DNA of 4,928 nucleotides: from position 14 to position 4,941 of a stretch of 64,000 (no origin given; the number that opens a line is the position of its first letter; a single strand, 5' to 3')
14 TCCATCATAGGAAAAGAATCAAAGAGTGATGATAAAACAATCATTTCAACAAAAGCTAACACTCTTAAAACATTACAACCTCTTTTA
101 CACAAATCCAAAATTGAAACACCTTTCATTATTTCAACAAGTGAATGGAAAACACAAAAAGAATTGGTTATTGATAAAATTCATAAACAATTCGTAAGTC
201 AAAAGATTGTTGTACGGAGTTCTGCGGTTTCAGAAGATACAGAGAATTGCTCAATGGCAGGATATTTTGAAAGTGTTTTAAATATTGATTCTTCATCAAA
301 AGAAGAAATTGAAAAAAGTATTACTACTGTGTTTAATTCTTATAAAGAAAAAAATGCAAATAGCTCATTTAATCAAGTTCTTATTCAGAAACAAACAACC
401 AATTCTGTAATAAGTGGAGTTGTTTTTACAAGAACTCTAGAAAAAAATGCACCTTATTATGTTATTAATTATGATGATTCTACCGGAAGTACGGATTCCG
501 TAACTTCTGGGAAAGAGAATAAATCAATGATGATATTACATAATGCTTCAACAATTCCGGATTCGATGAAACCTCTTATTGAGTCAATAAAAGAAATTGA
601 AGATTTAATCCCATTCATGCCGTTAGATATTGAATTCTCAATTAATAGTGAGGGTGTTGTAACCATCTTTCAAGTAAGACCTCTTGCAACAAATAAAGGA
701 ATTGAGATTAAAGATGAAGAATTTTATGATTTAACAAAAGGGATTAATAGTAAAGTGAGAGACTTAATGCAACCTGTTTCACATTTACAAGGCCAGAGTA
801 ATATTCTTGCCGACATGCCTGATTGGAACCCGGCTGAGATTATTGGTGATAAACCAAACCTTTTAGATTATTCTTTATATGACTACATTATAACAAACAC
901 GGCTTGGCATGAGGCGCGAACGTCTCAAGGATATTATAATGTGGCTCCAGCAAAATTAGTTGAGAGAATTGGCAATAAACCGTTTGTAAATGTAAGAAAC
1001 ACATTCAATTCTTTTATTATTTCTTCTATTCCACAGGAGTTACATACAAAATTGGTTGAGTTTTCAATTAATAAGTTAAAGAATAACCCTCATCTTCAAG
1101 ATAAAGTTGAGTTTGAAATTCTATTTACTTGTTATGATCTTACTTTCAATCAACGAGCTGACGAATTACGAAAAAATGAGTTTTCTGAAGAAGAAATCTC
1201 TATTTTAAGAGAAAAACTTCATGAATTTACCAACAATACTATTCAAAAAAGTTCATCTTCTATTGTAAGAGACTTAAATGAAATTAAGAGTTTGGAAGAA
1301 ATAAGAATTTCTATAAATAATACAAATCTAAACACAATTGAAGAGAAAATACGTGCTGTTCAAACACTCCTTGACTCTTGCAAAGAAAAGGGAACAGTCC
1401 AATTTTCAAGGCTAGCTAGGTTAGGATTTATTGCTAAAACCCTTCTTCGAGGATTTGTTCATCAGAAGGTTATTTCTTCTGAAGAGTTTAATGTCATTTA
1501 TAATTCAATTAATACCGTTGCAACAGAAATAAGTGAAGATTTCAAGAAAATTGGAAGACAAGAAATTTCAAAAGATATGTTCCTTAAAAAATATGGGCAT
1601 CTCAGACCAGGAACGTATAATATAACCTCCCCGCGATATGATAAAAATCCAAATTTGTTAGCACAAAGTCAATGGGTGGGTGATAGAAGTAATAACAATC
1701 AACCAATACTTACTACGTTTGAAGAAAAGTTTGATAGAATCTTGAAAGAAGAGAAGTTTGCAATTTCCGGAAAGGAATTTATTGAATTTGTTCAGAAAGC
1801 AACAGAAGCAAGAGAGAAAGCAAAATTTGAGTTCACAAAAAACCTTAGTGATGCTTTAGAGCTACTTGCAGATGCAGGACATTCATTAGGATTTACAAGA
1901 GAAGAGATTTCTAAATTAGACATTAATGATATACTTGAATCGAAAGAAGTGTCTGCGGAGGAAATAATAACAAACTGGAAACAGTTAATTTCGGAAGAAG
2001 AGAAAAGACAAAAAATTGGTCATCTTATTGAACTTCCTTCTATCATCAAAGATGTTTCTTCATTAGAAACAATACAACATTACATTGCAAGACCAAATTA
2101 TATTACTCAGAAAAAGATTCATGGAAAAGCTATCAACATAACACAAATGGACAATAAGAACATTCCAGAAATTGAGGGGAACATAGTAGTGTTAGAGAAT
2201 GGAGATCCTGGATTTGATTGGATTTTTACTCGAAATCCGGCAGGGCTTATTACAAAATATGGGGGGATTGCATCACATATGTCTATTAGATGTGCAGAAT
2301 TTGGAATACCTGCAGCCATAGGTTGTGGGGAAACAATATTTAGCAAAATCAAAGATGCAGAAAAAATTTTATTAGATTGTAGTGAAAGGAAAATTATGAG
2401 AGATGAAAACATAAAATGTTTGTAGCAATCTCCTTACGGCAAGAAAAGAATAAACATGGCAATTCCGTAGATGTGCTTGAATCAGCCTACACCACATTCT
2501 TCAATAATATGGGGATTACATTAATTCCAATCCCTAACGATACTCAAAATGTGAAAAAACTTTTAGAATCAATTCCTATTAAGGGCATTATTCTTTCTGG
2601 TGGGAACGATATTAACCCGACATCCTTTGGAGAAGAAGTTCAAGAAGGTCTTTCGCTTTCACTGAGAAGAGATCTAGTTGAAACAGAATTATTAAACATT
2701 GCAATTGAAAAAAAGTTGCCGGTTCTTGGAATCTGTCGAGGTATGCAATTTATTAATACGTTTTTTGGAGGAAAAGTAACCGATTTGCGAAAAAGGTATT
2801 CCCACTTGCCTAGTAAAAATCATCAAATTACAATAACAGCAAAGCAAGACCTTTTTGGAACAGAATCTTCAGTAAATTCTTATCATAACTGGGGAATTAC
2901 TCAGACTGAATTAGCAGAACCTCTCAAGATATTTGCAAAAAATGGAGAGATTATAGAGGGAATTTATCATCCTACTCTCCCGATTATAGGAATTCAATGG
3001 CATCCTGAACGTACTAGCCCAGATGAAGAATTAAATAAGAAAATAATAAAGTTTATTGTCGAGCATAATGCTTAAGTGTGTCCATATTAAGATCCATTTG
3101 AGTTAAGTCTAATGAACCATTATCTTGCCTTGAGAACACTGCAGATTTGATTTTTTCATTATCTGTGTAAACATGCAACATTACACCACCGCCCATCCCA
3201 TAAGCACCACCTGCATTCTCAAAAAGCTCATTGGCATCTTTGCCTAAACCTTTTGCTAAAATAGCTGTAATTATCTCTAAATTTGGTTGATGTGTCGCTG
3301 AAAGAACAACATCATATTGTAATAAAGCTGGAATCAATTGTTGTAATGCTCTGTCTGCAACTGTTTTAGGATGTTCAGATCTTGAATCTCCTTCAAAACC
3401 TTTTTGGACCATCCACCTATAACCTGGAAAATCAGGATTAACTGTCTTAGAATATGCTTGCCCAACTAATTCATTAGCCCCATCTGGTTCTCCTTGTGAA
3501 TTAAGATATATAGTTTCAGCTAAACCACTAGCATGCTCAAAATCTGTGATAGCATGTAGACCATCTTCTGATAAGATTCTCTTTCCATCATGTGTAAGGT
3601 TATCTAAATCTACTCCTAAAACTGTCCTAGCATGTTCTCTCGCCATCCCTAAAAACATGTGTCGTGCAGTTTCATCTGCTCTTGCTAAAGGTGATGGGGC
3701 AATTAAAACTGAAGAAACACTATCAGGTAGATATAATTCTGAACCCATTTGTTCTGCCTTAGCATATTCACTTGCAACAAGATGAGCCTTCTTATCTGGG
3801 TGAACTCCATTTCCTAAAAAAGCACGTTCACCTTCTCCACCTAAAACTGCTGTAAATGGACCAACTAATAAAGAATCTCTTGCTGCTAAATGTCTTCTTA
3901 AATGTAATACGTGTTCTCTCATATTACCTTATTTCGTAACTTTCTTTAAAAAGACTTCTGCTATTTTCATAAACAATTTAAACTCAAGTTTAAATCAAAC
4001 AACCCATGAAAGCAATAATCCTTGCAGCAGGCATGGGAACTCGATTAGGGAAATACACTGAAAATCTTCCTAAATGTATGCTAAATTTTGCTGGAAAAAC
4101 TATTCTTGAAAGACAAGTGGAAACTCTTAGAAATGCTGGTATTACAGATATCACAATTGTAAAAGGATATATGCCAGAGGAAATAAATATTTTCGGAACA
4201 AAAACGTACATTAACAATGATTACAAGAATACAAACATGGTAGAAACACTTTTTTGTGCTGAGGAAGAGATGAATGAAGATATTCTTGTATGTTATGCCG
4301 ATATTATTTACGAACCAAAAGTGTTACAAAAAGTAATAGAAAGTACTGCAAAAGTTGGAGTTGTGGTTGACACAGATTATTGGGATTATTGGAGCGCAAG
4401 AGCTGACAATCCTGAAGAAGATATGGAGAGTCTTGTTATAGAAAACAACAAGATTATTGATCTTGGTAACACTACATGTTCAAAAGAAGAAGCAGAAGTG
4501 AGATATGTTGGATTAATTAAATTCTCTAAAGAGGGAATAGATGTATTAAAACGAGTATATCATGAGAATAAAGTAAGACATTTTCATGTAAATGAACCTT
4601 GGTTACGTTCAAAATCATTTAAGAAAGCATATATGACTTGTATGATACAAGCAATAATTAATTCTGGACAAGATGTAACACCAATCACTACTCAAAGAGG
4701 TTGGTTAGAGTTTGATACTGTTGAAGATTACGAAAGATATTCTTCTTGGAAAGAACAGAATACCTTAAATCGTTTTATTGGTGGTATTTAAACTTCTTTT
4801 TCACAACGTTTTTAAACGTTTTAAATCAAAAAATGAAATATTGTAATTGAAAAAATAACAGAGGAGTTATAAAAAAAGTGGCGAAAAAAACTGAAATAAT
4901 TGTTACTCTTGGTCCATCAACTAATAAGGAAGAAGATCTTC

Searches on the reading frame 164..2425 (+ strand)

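Call 48: search_protein_families(library=pfam, proteins=[window:164-2425:+], max_evalue=0.0001)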
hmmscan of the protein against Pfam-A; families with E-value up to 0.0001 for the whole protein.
window:164-2425:+ (753 aa): 2 families
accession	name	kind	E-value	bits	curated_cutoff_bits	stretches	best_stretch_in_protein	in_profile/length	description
PF00391.29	PEP-utilizers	-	2.7e-12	46.5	23.1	1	671-741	3-71/72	PEP-utilising enzyme, mobile domain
PF01326.24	PPDK_N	-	5.6e-12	46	27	1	3-94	89-192/328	Pyruvate phosphate dikinase, AMP/ATP-binding domain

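Call 55: search_protein_families(library=ncbifam, proteins=[window:164-2425:+], max_evalue=1e-8)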
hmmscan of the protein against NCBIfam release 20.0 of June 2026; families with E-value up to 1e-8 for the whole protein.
window:164-2425:+ (753 aa): 12 families
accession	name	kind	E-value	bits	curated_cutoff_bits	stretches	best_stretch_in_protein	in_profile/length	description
NF004508.0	PRK05849.1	equivalog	2e-240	800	501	1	2-745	48-786/789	hypothetical protein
NF005057.0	PRK06464.1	equivalog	2.3e-18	65.7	598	1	635-742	351-455/798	phosphoenolpyruvate synthase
TIGR01418.1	PEP_synth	equivalog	9e-18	64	739.75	1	646-741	358-450/784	pyruvate, water dikinase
NF052631.1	prodigiosin_PigC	equivalog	1.2e-15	56.5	1300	0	3-96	82-172/883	prodigiosin ligase PigC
NF004882.0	PRK06241.2-3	equivalog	4e-14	51.7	850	0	10-176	94-278/827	phosphoenolpyruvate synthase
NF004881.0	PRK06241.2-2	equivalog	6e-14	51.3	883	0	9-91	103-193/898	phosphoenolpyruvate synthase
NF004878.0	PRK06241.1-3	subfamily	1.9e-13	49.4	945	0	658-740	804-882/891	phosphoenolpyruvate synthase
NF004879.0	PRK06241.1-4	equivalog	9.9e-12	43.8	976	0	651-742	776-863/868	phosphoenolpyruvate synthase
NF004877.0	PRK06241.1-2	subfamily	1.2e-10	40.4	866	0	652-741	777-862/869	phosphoenolpyruvate synthase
NF004880.0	PRK06241.2-1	equivalog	1.3e-10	39.8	972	0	652-738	746-828/837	phosphoenolpyruvate synthase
NF041857.1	RIF_Ptrans_rph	equivalog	1.4e-10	40.2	999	0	651-740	772-857/864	rifamycin-inactivating phosphotransferase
NF006153.0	PRK08296.1-5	subfamily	8.5e-09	34.3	578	0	652-740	514-599/608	hypothetical protein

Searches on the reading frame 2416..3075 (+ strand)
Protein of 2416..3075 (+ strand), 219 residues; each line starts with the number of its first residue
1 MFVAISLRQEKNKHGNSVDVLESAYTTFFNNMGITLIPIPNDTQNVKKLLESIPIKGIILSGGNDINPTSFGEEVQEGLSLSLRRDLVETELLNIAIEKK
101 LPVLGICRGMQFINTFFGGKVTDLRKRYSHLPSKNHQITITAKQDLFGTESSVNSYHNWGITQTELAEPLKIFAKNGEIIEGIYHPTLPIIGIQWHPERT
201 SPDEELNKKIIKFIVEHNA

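Call 48: search_protein_families(library=pfam, proteins=[window:2416-3075:+], max_evalue=0.0001)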
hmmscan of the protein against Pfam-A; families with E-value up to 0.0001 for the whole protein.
window:2416-3075:+ (219 aa): 2 families
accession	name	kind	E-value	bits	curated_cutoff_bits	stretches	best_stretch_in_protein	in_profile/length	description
PF07722.19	Peptidase_C26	-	2.7e-33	116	20.5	1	8-198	12-219/219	Peptidase C26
PF00117.34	GATase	-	6.6e-22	78.5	22.8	1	33-204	21-178/190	Glutamine amidotransferase class-I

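Call 58: search_protein_families(library=ncbifam, proteins=[window:2416-3075:+], max_evalue=0.00001)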
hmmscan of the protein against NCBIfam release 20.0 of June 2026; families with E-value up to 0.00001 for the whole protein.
window:2416-3075:+ (219 aa): 18 families
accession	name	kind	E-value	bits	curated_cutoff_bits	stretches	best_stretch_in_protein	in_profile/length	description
NF045546.1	GCDPHdlase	equivalog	4.4e-28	98.7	250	1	1-201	1-183/198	gamma-glutamyl-CDP-amidate hydrolase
NF001975.0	PRK00758.1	equivalog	3.7e-16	59.3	198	1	31-200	23-166/185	GMP synthase subunit A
NF010081.0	PRK13566.1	equivalog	1.7e-14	53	645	1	90-217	590-719/729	anthranilate synthase component I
NF011201.0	PRK14607.1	equivalog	4.2e-14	52.1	670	1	97-211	70-182/534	bifunctional anthranilate synthase component II/anthranilate phosphoribosyltransferase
TIGR00888.1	guaA_Nterm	equivalog_domain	1.1e-13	51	172.15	1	45-201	33-169/188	glutamine-hydrolyzing GMP synthase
NF005367.0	PRK06895.1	equivalog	1.3e-13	51.2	265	1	100-200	72-173/190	anthranilate synthase component II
TIGR01368.1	CPSaseIIsmall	equivalog_domain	1.8e-11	43.6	307.35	1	93-201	239-343/361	glutamine-hydrolyzing carbamoyl-phosphate synthase small subunit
TIGR01815.1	TrpE-clade3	equivalog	3e-11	42.1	739.15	1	92-217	580-707/717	anthranilate synthase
NF005849.0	PRK07765.1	equivalog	1.3e-10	40.9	308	1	91-199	67-175/219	aminodeoxychorismate/anthranilate synthase component II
NF008471.0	PRK11366.1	equivalog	2.4e-10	40.3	266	1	16-121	22-128/254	gamma-glutamyl-gamma-aminobutyrate hydrolase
TIGR00566.1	trpG_papA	subfamily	7.3e-10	38.9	121.05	1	98-200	72-177/192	glutamine amidotransferase of anthranilate synthase or aminodeoxychorismate synthase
NF005799.0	PRK07649.1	equivalog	1.4e-09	37.8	327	1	99-211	71-185/195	aminodeoxychorismate/anthranilate synthase component II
NF000848.1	PRK00074.1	equivalog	1.4e-09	37.2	400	1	94-202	64-173/512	glutamine-hydrolyzing GMP synthase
NF005271.0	PRK06774.1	equivalog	8.4e-09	35.1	340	1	98-199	70-175/191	aminodeoxychorismate synthase component II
NF006462.0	PRK08857.1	equivalog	9.8e-09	35.1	345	1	97-201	69-178/193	aminodeoxychorismate/anthranilate synthase component II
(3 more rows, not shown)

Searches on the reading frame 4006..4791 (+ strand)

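Call 48: search_protein_families(library=pfam, proteins=[window:4006-4791:+], max_evalue=0.0001)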
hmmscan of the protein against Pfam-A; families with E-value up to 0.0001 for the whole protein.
window:4006-4791:+ (261 aa): 2 families
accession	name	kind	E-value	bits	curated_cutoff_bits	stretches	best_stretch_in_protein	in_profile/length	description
PF12804.13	NTP_transf_3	-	4.6e-16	59.8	27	1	3-116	1-113/160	MobA-like NTP transferase domain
PF00483.29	NTP_transferase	-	1.2e-09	38.6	21.2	1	2-116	1-130/245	Nucleotidyl transferase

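Call 55: search_protein_families(library=ncbifam, proteins=[window:4006-4791:+], max_evalue=1e-8)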
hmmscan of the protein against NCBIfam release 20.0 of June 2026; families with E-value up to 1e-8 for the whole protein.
window:4006-4791:+ (261 aa): 9 families
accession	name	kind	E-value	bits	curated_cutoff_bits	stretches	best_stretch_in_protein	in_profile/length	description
TIGR03992.1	Arch_glmU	subfamily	1.4e-21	76.8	292.1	1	1-199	1-211/393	bifunctional sugar-1-phosphate nucleotidylyltransferase/acetyltransferase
NF041313.1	UDPGP_AglF_Halo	equivalog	3.4e-16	59.4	400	1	1-114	1-119/234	UTP--glucose-1-phosphate uridylyltransferase AglF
NF041135.1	IPPtranDIPPsyn_Thcocales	equivalog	8.9e-15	54.6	580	1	1-124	1-123/419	bifunctional L-myo-inositol-1-phosphate cytidylyltransferase/CDP-L-myo-inositol myo-inositolphosphotransferase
NF041173.1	Sug_nt_acttase_Thmprot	equivalog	1.5e-13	50.5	600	1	1-199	1-211/405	bifunctional sugar-1-phosphate nucleotidylyltransferase/acetyltransferase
NF045761.1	NAMPUrTaseMurU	equivalog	3.2e-13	50.1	250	1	1-61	1-61/226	N-acetylmuramate alpha-1-phosphate uridylyltransferase MurU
NF045665.1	NTPtran_DVU1551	equivalog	1.1e-11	44.4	315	1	1-92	1-90/359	DVU_1551 family NTP transferase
TIGR01208.1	rmlA_long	equivalog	3e-10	39.5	320.25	1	2-63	1-63/353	glucose-1-phosphate thymidylyltransferase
TIGR01099.1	galU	equivalog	4.5e-09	36.3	326.8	0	1-77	2-79/261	UTP--glucose-1-phosphate uridylyltransferase GalU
TIGR01173.1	glmU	equivalog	6.5e-09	35.1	366.85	1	1-121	1-124/452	bifunctional UDP-N-acetylglucosamine diphosphorylase/glucosamine-1-phosphate N-acetyltransferase GlmU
